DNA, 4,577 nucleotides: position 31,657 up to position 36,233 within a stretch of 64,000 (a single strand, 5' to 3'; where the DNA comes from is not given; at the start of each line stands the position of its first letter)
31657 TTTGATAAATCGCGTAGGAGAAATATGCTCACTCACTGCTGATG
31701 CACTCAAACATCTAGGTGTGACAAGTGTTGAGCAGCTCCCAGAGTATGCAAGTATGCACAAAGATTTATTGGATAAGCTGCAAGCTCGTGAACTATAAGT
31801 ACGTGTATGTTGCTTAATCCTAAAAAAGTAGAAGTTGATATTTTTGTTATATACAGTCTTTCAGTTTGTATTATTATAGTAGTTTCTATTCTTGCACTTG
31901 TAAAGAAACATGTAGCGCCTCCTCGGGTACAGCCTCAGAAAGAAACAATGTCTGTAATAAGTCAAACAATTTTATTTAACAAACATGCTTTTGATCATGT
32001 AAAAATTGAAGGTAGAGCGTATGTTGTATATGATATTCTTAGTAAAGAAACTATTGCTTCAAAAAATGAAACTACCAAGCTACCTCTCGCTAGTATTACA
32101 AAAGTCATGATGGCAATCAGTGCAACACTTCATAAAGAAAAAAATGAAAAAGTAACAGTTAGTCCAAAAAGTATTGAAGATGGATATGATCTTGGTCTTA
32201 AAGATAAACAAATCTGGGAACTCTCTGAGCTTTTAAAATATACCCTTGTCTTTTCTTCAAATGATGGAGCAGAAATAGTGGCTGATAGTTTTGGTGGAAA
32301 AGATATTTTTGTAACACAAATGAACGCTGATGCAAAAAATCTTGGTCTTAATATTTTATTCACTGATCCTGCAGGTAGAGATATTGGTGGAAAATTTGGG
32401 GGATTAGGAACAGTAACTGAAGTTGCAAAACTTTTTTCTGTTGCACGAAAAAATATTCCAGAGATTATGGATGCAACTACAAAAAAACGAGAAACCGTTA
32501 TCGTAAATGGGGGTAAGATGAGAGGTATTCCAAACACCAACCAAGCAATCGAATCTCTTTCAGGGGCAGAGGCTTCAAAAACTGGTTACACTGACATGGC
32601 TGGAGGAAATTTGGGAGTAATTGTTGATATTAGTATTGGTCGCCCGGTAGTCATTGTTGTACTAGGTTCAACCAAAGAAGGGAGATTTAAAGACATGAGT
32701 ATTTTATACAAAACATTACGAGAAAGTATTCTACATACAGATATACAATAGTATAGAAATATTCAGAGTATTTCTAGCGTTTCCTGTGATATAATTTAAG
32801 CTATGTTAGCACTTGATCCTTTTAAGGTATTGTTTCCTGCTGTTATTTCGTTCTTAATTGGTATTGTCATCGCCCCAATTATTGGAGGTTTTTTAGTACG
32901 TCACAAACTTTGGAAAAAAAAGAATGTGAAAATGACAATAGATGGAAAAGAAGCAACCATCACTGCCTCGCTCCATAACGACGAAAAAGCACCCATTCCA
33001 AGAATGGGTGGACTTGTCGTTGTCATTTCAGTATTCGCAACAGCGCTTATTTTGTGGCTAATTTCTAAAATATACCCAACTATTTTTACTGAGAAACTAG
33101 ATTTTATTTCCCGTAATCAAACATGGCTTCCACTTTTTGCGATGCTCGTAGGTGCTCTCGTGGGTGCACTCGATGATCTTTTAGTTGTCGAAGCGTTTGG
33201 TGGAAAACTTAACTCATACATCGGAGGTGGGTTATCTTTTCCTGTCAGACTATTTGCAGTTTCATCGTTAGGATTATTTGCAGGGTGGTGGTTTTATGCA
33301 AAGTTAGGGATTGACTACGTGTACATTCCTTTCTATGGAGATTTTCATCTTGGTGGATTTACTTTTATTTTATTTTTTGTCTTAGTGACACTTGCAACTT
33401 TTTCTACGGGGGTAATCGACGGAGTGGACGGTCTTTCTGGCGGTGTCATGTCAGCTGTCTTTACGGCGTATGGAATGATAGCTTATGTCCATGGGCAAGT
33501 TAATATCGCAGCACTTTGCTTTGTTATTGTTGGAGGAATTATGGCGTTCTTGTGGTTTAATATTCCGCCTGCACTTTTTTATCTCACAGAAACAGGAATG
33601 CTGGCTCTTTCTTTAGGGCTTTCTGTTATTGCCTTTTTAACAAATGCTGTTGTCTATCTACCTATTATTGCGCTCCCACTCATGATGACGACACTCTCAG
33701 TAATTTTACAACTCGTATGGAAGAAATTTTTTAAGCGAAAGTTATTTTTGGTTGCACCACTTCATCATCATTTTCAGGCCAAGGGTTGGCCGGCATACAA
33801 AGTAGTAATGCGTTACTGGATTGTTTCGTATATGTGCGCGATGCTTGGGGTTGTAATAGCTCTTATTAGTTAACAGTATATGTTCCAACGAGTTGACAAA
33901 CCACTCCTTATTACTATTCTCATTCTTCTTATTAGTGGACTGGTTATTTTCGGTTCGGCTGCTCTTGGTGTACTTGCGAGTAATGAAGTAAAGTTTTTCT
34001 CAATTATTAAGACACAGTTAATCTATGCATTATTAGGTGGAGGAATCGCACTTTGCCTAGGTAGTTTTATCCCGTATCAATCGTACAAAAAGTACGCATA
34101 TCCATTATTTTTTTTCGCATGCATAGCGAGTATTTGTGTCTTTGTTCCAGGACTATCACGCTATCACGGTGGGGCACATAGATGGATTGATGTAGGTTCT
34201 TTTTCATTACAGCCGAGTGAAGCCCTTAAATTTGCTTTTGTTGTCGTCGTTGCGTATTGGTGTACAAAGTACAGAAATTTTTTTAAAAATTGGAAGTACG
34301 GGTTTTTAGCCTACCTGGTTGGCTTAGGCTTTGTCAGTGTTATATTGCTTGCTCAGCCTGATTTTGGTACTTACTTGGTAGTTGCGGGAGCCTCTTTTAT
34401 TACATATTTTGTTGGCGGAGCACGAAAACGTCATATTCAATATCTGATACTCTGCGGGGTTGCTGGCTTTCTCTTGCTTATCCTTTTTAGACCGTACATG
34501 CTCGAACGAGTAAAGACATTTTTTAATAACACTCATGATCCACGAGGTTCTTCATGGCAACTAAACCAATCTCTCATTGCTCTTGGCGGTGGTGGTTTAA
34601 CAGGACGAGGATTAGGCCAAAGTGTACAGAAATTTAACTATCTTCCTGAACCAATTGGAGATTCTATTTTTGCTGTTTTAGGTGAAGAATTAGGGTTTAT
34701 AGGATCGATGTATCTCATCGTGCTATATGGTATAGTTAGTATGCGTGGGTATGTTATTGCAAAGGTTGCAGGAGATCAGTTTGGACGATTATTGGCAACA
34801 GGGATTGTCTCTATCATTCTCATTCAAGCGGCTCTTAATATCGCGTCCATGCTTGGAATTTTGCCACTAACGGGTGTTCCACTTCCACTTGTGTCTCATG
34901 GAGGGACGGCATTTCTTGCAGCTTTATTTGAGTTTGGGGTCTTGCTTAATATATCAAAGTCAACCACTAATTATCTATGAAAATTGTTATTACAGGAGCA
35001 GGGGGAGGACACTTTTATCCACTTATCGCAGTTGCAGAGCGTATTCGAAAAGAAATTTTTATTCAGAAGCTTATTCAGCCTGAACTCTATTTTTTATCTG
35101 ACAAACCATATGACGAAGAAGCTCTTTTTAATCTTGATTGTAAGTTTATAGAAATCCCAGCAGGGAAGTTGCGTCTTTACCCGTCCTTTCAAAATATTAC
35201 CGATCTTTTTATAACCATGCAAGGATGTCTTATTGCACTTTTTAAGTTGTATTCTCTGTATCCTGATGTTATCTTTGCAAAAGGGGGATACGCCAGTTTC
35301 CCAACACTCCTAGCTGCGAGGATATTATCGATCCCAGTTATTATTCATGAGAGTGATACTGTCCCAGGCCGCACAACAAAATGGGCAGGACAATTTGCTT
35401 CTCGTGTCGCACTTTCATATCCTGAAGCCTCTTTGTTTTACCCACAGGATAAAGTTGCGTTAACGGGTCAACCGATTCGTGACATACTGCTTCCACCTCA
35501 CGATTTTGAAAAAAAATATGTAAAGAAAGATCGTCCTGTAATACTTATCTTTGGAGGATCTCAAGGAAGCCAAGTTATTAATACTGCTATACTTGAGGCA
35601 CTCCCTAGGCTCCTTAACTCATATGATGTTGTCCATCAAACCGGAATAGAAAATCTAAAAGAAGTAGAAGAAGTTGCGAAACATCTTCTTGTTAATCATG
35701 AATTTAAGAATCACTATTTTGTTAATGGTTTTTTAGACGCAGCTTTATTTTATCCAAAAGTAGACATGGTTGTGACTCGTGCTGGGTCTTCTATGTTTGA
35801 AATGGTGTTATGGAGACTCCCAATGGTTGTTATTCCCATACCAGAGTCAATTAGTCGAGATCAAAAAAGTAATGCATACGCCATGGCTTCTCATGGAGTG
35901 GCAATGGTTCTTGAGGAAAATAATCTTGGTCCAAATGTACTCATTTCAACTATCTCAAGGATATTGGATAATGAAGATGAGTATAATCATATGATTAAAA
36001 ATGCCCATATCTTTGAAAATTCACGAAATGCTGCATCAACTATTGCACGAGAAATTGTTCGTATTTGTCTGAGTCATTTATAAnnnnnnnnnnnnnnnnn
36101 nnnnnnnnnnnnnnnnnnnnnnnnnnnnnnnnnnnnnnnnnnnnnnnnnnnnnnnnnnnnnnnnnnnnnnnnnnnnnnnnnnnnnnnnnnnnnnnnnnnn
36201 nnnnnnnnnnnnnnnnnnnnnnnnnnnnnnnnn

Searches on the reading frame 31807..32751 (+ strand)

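Call 24: search_protein_families(library=pfam, proteins=[window:31807-32751:+], max_evalue=0.00001)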
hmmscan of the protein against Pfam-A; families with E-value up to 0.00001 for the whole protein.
window:31807-32751:+ (314 aa): 1 family
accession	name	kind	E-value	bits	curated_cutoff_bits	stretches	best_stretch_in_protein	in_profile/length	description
PF00768.25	Peptidase_S11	-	3.5e-24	86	27.6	1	65-288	8-237/239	D-alanyl-D-alanine carboxypeptidase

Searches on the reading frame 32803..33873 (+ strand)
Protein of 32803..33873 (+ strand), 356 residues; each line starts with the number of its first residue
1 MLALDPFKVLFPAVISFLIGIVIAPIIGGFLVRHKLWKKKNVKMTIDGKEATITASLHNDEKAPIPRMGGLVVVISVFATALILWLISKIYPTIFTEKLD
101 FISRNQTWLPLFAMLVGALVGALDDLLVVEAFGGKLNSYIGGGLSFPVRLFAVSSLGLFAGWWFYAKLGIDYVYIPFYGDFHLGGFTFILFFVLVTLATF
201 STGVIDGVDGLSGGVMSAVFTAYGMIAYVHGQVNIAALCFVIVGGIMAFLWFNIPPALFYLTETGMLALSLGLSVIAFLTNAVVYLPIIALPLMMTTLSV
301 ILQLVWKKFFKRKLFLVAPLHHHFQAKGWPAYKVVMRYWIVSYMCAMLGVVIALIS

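Call 24: search_protein_families(library=pfam, proteins=[window:32803-33873:+], max_evalue=0.00001)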
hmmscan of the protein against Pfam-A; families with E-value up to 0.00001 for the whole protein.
window:32803-33873:+ (356 aa): 1 family
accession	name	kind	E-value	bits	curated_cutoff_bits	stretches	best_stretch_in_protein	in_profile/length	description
PF00953.26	Glycos_transf_4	-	3.8e-15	56.7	27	1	110-278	4-157/160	Glycosyl transferase family 4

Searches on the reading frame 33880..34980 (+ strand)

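Call 24: search_protein_families(library=pfam, proteins=[window:33880-34980:+], max_evalue=0.00001)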
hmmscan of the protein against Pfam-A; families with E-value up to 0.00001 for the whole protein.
window:33880-34980:+ (366 aa): 1 family
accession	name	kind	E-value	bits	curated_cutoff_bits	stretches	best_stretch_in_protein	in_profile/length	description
PF01098.24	FTSW_RODA_SPOVE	-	1.1e-88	298.1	26.4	1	9-363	3-355/356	Cell cycle protein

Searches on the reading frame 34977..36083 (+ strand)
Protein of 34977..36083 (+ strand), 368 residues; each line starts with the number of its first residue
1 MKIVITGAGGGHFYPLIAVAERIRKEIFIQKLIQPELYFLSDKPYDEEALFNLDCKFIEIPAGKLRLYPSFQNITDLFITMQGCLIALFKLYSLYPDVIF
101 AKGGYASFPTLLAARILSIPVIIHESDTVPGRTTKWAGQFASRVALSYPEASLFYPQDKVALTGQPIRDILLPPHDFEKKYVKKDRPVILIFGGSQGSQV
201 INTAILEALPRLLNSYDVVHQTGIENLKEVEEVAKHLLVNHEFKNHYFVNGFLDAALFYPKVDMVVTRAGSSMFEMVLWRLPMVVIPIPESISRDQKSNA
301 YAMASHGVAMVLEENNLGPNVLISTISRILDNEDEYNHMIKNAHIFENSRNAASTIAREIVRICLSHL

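Call 24: search_protein_families(library=pfam, proteins=[window:34977-36083:+], max_evalue=0.00001)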
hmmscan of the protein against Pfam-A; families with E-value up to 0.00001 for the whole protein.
window:34977-36083:+ (368 aa): 2 families
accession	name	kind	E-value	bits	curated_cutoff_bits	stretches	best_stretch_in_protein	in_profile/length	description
PF04101.22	Glyco_tran_28_C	-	3.6e-26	92.6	22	1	188-345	1-155/166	Glycosyltransferase family 28 C-terminal domain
PF03033.26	Glyco_transf_28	-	5e-23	82.2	26.2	1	4-145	2-138/139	Glycosyltransferase family 28 N-terminal domain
